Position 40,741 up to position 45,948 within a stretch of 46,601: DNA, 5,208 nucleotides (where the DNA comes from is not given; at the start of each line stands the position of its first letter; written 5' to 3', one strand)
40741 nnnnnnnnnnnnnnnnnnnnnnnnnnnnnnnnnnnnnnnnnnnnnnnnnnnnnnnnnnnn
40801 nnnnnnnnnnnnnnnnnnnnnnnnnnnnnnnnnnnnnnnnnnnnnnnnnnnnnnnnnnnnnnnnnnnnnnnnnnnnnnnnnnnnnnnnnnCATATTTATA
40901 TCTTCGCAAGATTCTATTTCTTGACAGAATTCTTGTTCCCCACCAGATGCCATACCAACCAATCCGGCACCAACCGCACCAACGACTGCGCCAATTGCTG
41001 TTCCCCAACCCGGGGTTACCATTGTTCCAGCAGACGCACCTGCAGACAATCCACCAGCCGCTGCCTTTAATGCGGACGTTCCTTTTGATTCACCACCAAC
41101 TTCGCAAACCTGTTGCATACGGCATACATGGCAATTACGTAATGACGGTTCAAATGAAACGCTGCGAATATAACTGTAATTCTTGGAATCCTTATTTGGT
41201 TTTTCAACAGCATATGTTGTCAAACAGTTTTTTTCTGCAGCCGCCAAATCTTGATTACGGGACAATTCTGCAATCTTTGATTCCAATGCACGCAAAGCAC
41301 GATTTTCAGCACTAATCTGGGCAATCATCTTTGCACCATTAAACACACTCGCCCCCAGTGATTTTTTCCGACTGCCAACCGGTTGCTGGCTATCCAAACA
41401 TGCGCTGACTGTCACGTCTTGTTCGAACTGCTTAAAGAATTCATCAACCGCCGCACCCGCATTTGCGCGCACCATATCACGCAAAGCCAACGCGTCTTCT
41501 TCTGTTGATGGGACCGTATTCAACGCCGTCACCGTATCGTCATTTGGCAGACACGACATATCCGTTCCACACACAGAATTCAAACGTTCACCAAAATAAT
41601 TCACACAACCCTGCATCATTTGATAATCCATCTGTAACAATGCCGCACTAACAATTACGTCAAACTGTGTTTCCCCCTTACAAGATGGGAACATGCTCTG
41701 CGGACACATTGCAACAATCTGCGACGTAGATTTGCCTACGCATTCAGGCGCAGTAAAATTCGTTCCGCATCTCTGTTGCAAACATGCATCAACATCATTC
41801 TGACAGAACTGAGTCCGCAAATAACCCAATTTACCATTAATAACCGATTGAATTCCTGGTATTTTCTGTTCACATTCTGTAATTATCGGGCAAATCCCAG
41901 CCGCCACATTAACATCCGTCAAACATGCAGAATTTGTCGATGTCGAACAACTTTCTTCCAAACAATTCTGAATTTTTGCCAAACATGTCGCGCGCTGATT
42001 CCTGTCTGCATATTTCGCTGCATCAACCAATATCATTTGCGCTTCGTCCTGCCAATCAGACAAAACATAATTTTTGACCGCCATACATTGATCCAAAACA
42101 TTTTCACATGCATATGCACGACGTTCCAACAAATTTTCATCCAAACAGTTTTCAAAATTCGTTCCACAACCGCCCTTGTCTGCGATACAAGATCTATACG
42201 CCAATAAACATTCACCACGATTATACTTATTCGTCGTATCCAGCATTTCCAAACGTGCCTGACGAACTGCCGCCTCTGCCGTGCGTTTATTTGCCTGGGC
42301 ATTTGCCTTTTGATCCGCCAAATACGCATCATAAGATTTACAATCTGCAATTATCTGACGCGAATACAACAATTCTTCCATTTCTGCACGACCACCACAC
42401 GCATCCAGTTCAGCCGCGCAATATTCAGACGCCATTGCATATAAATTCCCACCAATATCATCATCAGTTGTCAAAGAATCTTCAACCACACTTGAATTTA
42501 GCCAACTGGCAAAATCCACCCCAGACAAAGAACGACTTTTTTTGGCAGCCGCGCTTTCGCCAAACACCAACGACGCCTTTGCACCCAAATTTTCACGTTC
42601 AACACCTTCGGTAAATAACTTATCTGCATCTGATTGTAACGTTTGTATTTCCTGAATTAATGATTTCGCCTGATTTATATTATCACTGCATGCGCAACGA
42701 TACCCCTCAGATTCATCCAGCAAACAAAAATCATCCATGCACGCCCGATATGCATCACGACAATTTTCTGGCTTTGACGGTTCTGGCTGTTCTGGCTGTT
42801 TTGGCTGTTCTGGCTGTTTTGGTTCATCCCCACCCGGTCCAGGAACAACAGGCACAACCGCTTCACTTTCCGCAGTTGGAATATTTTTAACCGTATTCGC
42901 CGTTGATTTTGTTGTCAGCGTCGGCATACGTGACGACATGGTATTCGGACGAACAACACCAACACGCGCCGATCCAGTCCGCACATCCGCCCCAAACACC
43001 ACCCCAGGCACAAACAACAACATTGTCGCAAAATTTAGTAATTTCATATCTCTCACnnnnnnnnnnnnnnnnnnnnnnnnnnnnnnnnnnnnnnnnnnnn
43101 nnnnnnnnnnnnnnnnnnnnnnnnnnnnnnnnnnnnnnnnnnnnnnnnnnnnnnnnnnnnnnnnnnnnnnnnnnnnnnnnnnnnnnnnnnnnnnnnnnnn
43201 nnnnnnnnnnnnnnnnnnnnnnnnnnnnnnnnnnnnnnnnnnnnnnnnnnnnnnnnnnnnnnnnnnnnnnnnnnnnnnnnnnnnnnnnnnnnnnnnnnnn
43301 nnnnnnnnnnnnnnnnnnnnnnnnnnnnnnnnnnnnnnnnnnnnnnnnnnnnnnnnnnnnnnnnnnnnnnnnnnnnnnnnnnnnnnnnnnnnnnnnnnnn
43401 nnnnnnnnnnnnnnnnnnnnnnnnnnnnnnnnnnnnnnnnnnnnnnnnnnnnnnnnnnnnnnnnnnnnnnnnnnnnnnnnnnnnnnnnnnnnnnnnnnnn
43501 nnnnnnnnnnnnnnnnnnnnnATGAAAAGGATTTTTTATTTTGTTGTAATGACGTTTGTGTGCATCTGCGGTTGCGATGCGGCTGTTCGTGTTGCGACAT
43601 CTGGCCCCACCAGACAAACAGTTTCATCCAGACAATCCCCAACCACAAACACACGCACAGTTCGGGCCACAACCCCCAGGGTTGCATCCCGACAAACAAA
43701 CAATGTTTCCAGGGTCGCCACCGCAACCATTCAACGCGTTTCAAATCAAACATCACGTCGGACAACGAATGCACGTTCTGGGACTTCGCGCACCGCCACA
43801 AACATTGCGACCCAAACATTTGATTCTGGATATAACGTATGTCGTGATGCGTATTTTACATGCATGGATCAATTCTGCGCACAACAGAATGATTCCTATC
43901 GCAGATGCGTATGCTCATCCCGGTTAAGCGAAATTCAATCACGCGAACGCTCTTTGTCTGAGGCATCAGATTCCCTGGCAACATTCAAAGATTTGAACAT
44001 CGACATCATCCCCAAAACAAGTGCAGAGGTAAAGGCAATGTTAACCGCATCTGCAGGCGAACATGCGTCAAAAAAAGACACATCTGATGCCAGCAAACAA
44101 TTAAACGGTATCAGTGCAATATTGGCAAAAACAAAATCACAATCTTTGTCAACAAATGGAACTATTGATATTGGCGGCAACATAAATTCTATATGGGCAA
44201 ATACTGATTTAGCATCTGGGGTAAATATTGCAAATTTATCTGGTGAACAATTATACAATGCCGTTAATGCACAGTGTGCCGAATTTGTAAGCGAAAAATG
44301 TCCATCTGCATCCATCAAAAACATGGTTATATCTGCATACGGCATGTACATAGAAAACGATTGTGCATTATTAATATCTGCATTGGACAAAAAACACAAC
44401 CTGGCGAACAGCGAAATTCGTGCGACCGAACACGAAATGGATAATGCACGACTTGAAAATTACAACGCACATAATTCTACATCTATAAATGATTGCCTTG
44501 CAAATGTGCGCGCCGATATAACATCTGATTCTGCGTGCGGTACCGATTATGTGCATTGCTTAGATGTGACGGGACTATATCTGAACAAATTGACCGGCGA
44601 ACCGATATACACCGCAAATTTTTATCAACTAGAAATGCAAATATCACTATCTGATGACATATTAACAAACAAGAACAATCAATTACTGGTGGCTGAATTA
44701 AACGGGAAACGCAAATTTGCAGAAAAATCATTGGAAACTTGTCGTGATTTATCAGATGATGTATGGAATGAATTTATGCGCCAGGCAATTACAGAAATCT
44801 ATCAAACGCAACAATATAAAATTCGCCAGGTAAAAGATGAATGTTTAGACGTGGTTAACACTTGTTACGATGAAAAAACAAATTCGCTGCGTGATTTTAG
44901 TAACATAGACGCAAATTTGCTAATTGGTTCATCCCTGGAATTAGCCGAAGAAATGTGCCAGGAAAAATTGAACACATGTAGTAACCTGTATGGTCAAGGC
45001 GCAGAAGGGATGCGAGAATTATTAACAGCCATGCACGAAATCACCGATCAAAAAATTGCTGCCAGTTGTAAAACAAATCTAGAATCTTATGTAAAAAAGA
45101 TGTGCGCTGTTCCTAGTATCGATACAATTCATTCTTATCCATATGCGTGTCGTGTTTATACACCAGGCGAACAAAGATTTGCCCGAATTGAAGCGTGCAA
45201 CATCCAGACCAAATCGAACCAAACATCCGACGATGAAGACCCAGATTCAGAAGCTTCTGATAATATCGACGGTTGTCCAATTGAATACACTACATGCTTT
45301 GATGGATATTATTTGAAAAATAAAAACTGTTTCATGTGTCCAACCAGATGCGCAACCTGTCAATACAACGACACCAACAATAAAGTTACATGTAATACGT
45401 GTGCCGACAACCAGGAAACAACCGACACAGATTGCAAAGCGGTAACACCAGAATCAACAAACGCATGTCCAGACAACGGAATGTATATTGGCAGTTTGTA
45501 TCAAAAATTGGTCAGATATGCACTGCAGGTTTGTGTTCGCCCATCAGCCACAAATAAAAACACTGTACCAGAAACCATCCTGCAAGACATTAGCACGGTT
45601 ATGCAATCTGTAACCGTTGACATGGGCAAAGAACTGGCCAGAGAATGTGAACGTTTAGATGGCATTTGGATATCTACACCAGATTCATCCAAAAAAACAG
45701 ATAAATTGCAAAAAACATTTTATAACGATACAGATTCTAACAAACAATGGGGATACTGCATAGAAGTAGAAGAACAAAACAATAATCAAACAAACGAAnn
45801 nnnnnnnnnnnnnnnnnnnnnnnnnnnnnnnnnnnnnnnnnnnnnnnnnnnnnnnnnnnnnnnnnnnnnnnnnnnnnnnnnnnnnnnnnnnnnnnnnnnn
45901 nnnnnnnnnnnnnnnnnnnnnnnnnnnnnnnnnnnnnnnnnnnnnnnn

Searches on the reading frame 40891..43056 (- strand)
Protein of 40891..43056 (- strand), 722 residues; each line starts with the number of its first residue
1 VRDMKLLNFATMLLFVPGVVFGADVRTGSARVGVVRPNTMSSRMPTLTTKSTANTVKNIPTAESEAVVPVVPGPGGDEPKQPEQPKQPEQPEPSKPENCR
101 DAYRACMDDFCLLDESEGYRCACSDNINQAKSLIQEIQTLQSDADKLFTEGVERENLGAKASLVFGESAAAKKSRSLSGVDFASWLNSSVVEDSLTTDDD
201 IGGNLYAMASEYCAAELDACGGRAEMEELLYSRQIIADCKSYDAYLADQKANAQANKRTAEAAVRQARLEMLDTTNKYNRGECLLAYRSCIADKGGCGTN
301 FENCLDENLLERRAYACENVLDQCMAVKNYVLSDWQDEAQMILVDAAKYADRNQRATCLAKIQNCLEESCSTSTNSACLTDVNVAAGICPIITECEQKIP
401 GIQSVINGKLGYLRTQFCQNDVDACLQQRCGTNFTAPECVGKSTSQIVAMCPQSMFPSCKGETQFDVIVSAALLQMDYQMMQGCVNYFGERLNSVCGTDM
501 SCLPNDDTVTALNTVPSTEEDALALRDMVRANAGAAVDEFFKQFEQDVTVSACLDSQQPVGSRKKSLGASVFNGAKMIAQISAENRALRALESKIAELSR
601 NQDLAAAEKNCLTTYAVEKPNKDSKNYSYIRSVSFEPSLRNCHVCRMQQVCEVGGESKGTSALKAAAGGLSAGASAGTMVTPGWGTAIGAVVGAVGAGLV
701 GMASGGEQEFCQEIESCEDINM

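Call 16: search_protein_families(library=pfam, proteins=[window:40891-43056:-], max_evalue=0.1)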
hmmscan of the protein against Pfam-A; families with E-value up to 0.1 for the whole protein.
window:40891-43056:- (722 aa): 1 family
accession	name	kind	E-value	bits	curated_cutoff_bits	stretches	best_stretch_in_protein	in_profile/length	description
PF10439.15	Bacteriocin_IIc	-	0.028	14.8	27.1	1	654-698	17-57/59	Bacteriocin class II with double-glycine leader peptide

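Call 17: search_protein_families(library=ncbifam, proteins=[window:40891-43056:-], max_evalue=0.1)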
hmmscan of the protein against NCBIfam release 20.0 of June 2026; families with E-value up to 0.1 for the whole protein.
window:40891-43056:- (722 aa): 0 families

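Call 40: search_protein_families(library=phrogs, proteins=[window:40891-43056:-], max_evalue=0.01)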
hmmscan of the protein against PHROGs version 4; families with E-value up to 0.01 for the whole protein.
window:40891-43056:- (722 aa): 0 families

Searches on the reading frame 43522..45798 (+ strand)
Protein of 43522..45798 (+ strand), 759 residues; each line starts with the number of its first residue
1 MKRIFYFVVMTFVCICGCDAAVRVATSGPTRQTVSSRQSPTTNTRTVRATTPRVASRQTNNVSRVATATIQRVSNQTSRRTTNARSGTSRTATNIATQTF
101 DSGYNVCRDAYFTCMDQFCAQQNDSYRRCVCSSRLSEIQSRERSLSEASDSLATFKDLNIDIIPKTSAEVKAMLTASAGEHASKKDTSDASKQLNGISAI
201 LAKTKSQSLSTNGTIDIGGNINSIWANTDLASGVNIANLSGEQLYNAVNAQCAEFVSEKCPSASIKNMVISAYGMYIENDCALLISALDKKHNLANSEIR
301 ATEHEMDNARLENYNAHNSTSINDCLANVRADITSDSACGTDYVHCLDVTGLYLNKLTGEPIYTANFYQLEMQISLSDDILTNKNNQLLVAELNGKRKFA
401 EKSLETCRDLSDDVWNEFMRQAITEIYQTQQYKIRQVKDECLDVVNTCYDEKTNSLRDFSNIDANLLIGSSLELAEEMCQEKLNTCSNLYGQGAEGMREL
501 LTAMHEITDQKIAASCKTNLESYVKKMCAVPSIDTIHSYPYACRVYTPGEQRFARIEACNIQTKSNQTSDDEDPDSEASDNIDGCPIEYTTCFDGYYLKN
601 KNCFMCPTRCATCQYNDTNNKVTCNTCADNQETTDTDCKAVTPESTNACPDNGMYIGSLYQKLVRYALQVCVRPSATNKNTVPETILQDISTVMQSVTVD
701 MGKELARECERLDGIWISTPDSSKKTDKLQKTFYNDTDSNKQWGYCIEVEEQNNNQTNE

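Call 16: search_protein_families(library=pfam, proteins=[window:43522-45798:+], max_evalue=0.1)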
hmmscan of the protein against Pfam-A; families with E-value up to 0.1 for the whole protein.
window:43522-45798:+ (759 aa): 0 families

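Call 17: search_protein_families(library=ncbifam, proteins=[window:43522-45798:+], max_evalue=0.1)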
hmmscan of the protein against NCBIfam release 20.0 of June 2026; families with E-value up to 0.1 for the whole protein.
window:43522-45798:+ (759 aa): 0 families

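Call 26: find_homologous_proteins(query=window:43522-45798:+)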
Query window:43522-45798:+ (759 aa): 811 proteins with E <= 0.001 among 8000 candidates; the best 120 are listed.
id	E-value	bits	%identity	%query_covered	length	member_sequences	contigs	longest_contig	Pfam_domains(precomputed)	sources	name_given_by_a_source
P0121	0.0e+0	1707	100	100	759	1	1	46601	-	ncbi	ncbi:MAG: hypothetical protein ACLRFJ_02660 [Alphaproteobacteria bacterium]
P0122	0.0e+0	1083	67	99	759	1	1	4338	-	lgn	-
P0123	0.0e+0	1059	66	99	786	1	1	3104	-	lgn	-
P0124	0.0e+0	1041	65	98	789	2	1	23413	-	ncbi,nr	ncbi:MAG: hypothetical protein KBS86_01095 [Proteobacteria bacterium]|nr:hypothetical protein [Candi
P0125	1.7e-265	901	58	98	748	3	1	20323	-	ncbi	-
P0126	2.8e-265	900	57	99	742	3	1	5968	-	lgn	-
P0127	9.4e-263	892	56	98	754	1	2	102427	-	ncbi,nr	ncbi:MAG: hypothetical protein MJ170_01330 [Alphaproteobacteria bacterium]|nr:hypothetical protein [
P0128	2.9e-262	890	56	99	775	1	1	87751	-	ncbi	-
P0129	5.7e-249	846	54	96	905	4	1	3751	-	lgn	-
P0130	1.5e-248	845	52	99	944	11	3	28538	-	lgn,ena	-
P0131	1.6e-247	842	54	96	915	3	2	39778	-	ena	-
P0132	2.3e-247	841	53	98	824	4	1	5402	-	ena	-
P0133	2.1e-245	835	52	99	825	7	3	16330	-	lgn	-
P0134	9.4e-244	829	55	95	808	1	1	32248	-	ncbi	-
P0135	2.1e-243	828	53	99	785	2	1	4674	-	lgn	-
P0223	3.2e-233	794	53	96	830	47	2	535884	-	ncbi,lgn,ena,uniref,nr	ncbi:MAG TPA: hypothetical protein IAC63_01530 [Candidatus Enterousia avicola]|uniref:Uncharacterize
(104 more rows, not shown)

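Call 40: search_protein_families(library=phrogs, proteins=[window:43522-45798:+], max_evalue=0.01)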
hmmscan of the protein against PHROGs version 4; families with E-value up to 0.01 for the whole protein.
window:43522-45798:+ (759 aa): 0 families

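Call 51: find_encoding_contigs(protein=P0223, flank=10000, max_places=2)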
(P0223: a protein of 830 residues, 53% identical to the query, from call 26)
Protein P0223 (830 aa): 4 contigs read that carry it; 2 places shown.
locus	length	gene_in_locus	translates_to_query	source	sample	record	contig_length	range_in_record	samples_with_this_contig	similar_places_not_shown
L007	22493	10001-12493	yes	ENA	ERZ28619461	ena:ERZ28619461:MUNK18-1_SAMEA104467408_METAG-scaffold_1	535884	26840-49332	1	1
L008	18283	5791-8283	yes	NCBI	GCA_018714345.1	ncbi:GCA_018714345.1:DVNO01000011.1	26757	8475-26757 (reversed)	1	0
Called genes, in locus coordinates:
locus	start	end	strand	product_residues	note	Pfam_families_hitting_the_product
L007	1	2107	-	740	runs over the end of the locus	PF00691:OmpA (weak)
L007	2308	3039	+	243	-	-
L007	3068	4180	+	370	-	PF00691:OmpA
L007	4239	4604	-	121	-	PF04076:BOF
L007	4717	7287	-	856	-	-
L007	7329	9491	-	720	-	-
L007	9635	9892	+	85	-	PF01176:eIF-1a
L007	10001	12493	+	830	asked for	-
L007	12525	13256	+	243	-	-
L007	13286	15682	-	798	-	PF02415:Chlam_PMP (faint), PF03797:Autotransporter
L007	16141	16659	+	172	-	PF18907:DUF5662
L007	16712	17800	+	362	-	PF02275:CBAH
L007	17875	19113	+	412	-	PF06245:DUF1015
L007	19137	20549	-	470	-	PF13623:SurA_N_2, PF13624:SurA_N_3, PF13145:Rotamase_2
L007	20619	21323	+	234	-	PF00121:TIM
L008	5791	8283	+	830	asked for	-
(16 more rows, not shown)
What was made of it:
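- E. avicola (call 51).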

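Call 67: predict_structure(alignment_id=A3)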
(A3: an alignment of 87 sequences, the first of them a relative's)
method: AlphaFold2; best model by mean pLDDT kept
length: 759 residues; sequences in the alignment: 87
mean_pLDDT: 75.4   pTM: 0.49
mean pLDDT of the five models: 75.4, 72.9, 71.0, 70.1, 69.6
residues with pLDDT >= 90: 283; 70-90: 240; 50-70: 72; < 50: 164
segments of 3 or more residues with pLDDT < 50: 14-98, 163-165, 167-174, 176-184, 206-221, 227-230, 566-584, 639-646, 752-759
pLDDT, mean of each block of 10 residues (from residue 1): 55 46 38 35 34 38 35 32 35 43 85 90 79 91 90 74 49 47 57 66 50 37 49 70 90 91 92 92 92 90 81 72 92 95 91 88 84 92 94 96 89 94 95 92 91 87 78 88 87 83 88 91 93 88 92 90 57 38 61 89 83 87 78 52 56 88 93 84 93 95 95 94 79 91 91 45
secondary structure, 60 per line:
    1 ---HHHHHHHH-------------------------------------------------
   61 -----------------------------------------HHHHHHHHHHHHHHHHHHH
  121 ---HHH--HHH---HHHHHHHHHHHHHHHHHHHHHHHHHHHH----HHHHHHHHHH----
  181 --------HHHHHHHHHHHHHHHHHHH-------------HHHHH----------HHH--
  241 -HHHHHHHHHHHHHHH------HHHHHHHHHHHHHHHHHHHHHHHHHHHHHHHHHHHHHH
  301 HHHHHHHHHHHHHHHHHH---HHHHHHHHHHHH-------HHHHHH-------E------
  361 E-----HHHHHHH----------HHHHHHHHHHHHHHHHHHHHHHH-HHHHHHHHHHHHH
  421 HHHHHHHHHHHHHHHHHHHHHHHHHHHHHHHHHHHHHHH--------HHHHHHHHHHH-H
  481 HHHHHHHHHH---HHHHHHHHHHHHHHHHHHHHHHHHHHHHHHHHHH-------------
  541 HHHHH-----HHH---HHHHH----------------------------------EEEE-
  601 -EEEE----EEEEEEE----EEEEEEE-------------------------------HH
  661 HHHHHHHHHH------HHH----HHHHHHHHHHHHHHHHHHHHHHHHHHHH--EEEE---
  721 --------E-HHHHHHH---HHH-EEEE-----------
elements in order (helices of 4 or more, strands of 3 or more residues): H4-11 H102-120 H135-162 H167-176 H189-207 H221-225 H242-256 H263-318 H322-333 H341-346 H367-373 H384-406 H408-459 H468-478 H480-490 H494-527 H541-545 H557-561 E596-599 E602-605 E610-616 E621-627 H659-670 H684-711 E714-717 H731-737 E745-748
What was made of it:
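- The M4 model has pLDDT 75.4 and the same helix plan (call 67).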

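Call 69: fold_search(model_id=the predicted structure, library=pdb)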
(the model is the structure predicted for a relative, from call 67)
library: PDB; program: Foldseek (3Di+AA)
matches with E <= 10: 15; with E <= 0.001: 0
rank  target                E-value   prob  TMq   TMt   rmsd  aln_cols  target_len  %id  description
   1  7n6g_1T               2.3e+00  0.13  0.15  0.13  29.9       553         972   11  C1 of central pair (released 2022-05-18)
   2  9ijj_G                2.7e+00  0.09  0.12  0.17  29.6       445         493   13  In situ structure of the central apparatus in mouse sperm axoneme. (released 2025-06-04)
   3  7ux1_A                2.8e+00  0.04  0.07  0.07  31.3       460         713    8  EcMscK in an Open Conformation (released 2022-11-23)
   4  6xns_D                2.9e+00  0.08  0.10  0.18  39.9       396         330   12  C3_crown-05 (released 2020-12-23)
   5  7sqc_W1               3.7e+00  0.02  0.08  0.07  32.8       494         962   11  Ciliary C1 central pair apparatus isolated from Chlamydomonas reinhardtii (released 2022-04-13)
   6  9lj5_A                4.0e+00  0.04  0.08  0.14  40.3       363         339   12  Human KCNQ5-CaM-PIP2-HN37 complex in an open conformation. (released 2025-04-16)
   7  5ooq_A                4.8e+00  0.04  0.09  0.08  28.8       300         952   14  Structure of the Mtr4 Nop53 Complex (released 2017-09-20)
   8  7sqc_W0               5.2e+00  0.06  0.13  0.10  37.1       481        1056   13  Ciliary C1 central pair apparatus isolated from Chlamydomonas reinhardtii (released 2022-04-13)
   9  3pde_B                5.5e+00  0.06  0.08  0.18  22.7       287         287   12  Crystal structure of geranylgeranyl pyrophosphate synthase from Lactobacillus brevis atcc 367 complexed with isoprenyl (released 2010-11-17)
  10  9g33_UF               5.5e+00  0.01  0.06  0.09  32.8       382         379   12  Stalled 90S - Utp23-Krr1-deltaC3 (released 2025-06-18)
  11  5uf7                  7.2e+00  0.02  0.09  0.12  32.2       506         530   12  CRYSTAL STRUCTURE OF MUNC13-1 MUN DOMAIN (released 2017-02-15)
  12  3hy1_B                7.5e+00  0.02  0.07  0.10  15.7       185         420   11  Crystal Structure of catalytic fragment of E. coli AlaRS G237A in complex with SerSA (released 2009-12-15)
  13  8ptx_A                7.8e+00  0.02  0.07  0.05  32.9       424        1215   12  Cryo-EM structure of human Elp123 in complex with tRNA, acetyl-CoA, 5'-deoxyadenosine and methionine (released 2024-04-17)
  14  7nyw_B                7.8e+00  0.01  0.06  0.05  47.6       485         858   11  Cryo-EM structure of the MukBEF-MatP-DNA head module (released 2021-07-07)
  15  5csa_A                8.6e+00  0.02  0.08  0.08  22.8       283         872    8  Crystal structure of domains BT-BCCP-AC1-AC5 of yeast acetyl-CoA carboxylase (released 2015-10-28)
